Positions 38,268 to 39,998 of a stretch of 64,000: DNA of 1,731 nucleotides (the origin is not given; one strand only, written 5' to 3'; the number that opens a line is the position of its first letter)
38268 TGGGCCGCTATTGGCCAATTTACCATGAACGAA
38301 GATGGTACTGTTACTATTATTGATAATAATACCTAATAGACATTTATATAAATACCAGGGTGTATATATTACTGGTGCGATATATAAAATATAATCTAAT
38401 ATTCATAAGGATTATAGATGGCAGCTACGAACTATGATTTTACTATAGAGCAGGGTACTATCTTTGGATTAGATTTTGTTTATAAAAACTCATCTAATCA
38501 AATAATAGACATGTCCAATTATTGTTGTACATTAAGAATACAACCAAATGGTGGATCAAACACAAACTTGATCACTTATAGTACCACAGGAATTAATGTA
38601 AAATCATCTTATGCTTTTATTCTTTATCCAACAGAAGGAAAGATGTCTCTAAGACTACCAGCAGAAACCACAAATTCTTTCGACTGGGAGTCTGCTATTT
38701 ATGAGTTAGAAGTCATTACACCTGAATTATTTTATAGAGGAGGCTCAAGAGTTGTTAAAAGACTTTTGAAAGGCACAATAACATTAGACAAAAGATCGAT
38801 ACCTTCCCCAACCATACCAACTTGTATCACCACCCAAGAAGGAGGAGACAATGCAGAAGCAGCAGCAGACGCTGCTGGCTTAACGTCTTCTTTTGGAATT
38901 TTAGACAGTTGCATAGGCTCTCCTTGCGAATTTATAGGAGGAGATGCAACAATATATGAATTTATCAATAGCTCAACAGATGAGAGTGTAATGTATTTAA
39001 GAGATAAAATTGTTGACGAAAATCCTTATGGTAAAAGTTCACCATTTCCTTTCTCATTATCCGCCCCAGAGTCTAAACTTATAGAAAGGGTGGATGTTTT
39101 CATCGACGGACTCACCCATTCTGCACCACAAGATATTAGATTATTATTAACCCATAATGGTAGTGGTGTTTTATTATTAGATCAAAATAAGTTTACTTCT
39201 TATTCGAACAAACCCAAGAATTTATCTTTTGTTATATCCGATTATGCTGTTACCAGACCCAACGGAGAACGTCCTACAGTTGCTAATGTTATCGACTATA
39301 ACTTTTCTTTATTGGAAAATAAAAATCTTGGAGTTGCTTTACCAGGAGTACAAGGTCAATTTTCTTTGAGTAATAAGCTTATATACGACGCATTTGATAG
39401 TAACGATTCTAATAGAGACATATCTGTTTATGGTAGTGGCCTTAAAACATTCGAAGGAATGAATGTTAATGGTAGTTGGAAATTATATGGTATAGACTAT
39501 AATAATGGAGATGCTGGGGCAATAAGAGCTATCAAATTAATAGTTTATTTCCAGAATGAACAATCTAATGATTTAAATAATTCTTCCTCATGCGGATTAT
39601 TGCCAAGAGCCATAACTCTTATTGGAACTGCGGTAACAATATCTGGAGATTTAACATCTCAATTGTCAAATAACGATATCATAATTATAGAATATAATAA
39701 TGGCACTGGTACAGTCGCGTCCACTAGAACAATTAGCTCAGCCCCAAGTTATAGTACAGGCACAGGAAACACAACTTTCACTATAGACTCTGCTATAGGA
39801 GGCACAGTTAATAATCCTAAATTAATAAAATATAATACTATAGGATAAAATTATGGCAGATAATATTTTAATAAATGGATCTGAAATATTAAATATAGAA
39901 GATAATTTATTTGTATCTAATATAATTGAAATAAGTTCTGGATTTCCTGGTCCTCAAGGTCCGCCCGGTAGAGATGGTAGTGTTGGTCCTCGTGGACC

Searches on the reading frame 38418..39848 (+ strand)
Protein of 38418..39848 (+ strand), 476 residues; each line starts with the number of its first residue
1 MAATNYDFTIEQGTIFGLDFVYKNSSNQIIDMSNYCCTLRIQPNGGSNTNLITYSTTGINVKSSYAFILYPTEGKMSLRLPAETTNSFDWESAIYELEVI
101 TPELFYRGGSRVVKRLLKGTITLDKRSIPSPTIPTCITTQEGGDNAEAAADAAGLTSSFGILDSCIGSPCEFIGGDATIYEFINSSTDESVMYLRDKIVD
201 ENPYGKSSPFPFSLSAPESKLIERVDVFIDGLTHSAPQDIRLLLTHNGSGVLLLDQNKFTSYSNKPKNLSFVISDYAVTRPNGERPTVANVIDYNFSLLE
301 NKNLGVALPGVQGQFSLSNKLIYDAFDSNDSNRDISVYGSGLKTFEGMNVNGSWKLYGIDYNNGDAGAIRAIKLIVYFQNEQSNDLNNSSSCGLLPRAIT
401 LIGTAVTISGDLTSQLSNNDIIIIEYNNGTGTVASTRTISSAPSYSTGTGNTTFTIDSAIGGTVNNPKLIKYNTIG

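Call 9: search_protein_families(library=phrogs, proteins=[window:38418-39848:+])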
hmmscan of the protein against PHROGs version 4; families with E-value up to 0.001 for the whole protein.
window:38418-39848:+ (476 aa): 1 family
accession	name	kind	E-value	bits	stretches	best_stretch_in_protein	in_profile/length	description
phrog_1084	-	unknown function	5.6e-12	46.8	1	1-124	3-111/123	unknown function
